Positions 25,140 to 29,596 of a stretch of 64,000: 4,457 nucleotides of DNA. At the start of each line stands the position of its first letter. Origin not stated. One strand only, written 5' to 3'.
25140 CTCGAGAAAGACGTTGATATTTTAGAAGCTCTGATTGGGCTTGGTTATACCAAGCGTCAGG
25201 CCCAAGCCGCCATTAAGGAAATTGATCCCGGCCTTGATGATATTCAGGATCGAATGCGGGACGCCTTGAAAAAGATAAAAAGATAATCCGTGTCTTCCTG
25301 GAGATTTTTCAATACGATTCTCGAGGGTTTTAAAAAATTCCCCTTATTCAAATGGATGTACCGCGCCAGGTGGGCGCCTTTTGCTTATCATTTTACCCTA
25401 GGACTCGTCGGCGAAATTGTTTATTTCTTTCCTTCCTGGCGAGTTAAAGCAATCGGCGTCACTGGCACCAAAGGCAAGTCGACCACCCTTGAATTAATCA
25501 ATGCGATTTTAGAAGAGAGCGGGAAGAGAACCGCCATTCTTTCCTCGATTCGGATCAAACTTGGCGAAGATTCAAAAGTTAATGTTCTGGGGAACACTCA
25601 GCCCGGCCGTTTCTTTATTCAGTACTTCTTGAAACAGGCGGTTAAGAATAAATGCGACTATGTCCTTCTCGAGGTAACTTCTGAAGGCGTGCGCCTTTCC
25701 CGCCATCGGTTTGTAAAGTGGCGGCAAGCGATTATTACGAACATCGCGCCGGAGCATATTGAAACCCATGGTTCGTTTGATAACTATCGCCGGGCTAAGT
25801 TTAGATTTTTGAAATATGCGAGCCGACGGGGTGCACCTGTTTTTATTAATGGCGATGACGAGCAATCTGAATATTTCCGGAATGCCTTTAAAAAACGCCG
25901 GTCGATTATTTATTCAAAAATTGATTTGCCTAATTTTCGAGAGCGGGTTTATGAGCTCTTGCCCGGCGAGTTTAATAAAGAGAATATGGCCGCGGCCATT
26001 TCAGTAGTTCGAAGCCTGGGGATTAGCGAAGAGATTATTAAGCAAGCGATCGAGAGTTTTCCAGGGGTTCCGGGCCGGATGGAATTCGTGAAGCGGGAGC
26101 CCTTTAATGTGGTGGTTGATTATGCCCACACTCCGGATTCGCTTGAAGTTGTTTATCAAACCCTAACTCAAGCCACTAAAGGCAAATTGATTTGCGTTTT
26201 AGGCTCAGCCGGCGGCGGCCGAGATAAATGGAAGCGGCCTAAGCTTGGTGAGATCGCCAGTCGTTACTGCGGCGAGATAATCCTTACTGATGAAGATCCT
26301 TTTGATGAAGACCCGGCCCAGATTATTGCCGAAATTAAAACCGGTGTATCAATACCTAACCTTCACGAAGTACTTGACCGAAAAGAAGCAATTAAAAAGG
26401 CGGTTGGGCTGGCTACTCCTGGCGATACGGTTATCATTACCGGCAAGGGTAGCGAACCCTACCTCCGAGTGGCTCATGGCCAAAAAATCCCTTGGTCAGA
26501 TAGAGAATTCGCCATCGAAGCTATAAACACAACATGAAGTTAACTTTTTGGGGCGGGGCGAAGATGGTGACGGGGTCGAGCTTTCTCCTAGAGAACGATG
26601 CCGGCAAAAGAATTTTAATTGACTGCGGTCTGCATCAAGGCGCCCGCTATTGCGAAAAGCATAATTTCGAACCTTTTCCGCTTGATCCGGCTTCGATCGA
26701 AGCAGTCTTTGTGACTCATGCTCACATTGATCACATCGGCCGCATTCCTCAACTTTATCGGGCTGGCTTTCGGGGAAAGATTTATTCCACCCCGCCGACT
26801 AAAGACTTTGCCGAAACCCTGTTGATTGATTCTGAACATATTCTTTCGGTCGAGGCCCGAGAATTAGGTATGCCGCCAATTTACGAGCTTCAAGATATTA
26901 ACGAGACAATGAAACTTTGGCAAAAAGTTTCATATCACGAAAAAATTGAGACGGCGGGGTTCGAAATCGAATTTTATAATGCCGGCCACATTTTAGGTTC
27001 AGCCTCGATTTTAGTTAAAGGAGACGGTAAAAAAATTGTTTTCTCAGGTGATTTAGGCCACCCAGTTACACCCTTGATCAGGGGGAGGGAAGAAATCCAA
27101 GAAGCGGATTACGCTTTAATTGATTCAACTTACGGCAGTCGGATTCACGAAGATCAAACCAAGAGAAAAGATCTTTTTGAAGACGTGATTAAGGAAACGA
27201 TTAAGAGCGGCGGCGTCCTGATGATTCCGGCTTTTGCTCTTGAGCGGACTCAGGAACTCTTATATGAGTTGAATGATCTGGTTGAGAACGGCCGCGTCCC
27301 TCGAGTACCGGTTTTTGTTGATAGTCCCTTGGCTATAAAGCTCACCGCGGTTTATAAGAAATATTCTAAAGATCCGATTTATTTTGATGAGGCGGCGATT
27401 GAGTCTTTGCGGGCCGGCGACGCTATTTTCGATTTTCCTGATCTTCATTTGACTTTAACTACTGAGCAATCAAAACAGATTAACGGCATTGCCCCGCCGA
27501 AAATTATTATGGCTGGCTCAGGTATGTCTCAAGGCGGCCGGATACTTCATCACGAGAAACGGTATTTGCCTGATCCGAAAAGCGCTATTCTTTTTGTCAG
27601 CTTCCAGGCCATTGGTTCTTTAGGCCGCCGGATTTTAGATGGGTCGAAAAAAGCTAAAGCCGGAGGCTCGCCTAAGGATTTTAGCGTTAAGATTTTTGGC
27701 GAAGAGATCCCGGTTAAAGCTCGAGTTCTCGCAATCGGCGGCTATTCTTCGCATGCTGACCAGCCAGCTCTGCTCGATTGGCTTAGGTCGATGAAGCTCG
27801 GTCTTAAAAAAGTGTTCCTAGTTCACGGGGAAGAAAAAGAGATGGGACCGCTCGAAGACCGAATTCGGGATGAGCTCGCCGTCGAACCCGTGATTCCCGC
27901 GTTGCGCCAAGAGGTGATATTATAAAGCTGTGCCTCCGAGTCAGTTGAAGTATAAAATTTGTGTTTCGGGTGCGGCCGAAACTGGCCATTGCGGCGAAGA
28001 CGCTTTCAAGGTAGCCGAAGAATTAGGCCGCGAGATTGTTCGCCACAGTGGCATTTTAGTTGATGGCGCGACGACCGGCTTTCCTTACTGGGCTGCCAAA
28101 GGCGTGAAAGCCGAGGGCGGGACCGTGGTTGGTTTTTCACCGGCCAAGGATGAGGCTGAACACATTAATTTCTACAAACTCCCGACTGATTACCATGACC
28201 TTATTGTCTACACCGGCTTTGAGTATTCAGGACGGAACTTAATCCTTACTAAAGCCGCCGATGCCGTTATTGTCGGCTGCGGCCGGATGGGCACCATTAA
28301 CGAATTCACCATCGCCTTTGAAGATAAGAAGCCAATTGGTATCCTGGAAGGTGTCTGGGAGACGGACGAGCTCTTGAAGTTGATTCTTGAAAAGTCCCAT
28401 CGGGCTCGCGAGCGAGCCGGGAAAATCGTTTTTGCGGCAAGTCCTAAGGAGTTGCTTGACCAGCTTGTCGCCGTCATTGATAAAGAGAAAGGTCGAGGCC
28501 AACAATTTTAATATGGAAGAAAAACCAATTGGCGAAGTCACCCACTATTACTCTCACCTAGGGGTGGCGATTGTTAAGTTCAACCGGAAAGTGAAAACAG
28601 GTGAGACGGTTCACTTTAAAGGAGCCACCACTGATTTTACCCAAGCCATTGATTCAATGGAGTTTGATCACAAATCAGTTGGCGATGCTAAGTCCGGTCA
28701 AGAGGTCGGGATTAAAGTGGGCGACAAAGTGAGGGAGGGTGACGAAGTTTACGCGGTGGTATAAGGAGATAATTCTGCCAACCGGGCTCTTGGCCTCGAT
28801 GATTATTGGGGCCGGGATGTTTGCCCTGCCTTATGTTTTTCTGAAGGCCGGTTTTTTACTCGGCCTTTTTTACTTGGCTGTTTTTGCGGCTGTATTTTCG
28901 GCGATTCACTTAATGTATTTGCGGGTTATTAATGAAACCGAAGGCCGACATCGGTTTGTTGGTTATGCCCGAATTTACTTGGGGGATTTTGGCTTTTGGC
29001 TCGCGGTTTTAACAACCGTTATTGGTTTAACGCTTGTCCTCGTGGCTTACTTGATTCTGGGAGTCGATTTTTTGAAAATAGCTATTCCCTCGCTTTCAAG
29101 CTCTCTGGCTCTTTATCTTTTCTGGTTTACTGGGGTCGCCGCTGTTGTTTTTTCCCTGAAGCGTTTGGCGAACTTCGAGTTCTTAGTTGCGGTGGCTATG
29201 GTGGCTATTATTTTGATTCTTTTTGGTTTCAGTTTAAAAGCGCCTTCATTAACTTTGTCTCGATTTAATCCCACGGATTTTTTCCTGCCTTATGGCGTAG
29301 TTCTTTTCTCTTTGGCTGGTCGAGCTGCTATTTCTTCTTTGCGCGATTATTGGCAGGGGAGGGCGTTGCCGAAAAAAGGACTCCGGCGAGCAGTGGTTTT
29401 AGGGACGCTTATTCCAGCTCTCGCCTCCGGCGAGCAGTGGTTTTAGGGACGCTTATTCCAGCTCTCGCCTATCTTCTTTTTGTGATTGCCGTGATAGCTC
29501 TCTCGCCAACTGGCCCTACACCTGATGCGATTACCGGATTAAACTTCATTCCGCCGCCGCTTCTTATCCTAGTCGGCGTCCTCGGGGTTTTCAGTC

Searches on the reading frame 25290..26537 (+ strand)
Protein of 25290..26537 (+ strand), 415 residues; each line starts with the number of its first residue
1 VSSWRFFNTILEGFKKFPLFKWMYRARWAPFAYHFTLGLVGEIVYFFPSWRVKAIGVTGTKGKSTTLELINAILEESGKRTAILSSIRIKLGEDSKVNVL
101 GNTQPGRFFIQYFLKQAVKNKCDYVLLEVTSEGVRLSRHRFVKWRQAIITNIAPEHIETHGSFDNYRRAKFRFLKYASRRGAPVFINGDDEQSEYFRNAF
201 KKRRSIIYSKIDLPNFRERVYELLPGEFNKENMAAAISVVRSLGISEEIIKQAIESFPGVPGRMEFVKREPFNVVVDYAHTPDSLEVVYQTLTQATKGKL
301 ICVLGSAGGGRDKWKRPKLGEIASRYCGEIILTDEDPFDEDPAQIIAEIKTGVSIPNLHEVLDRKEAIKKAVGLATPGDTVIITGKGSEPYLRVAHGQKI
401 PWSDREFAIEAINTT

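Call 58: search_protein_families(library=pfam, proteins=[window:25290-26537:+], max_evalue=0.001)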
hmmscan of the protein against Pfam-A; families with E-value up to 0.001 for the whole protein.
window:25290-26537:+ (415 aa): 2 families
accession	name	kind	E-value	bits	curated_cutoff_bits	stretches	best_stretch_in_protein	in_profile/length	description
PF08245.18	Mur_ligase_M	-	3.7e-30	105.8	24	1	57-207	1-144/200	Mur ligase middle domain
PF02875.26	Mur_ligase_C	-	8.7e-30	104.6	28.4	1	262-387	1-127/127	Mur ligase, glutamate ligase domain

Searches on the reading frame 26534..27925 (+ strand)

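Call 58: search_protein_families(library=pfam, proteins=[window:26534-27925:+], max_evalue=0.001)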
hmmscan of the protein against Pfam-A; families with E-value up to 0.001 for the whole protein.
window:26534-27925:+ (463 aa): 6 families
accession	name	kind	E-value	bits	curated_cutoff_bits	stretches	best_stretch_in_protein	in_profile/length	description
PF10996.14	Beta-Casp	-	1.1e-33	116.7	27.7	1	239-367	1-120/120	Beta-Casp domain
PF07521.17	RMMBL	-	8.7e-15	54.9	21.6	1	391-455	1-63/63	Zn-dependent metallo-hydrolase RNA specificity domain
PF00753.33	Lactamase_B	-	2.7e-14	54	22.7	1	14-177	6-153/196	Metallo-beta-lactamase superfamily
PF12706.13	Lactamase_B_2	-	1.8e-13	51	27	1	26-200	2-166/200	Beta-lactamase superfamily domain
PF16661.11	Lactamase_B_6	-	3e-12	46.7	27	1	18-176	1-164/193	Metallo-beta-lactamase superfamily domain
PF13483.12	Lactamase_B_3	-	0.00031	21.2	24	0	13-179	6-116/160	Beta-lactamase superfamily domain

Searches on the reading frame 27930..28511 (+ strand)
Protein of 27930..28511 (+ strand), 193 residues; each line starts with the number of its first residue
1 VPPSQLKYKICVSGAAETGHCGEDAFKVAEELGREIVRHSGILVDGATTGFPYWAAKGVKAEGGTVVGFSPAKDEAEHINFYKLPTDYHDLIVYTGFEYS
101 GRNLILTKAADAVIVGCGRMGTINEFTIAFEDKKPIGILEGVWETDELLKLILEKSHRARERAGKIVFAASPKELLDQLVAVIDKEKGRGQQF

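Call 58: search_protein_families(library=pfam, proteins=[window:27930-28511:+], max_evalue=0.001)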
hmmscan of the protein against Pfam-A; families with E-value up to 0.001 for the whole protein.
window:27930-28511:+ (193 aa): 2 families
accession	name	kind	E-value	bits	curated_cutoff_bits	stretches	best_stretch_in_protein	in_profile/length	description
PF18306.6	LDcluster4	-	1.7e-31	109.3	26.3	1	7-174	1-149/151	SLOG cluster4 family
PF03641.19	Lysine_decarbox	-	5.1e-06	27.2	27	1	55-178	4-130/131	Possible lysine decarboxylase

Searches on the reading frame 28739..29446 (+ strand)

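Call 58: search_protein_families(library=pfam, proteins=[window:28739-29446:+], max_evalue=0.001)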
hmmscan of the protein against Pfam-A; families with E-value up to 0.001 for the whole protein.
window:28739-29446:+ (235 aa): 2 families
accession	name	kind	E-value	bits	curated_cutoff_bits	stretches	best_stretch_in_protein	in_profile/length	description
PF03222.19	Trp_Tyr_perm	-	2.3e-11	43.9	22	1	13-226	7-227/393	Tryptophan/tyrosine permease family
PF01490.24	Aa_trans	-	3.2e-07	29.8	25.6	1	18-163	12-162/410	Transmembrane amino acid transporter protein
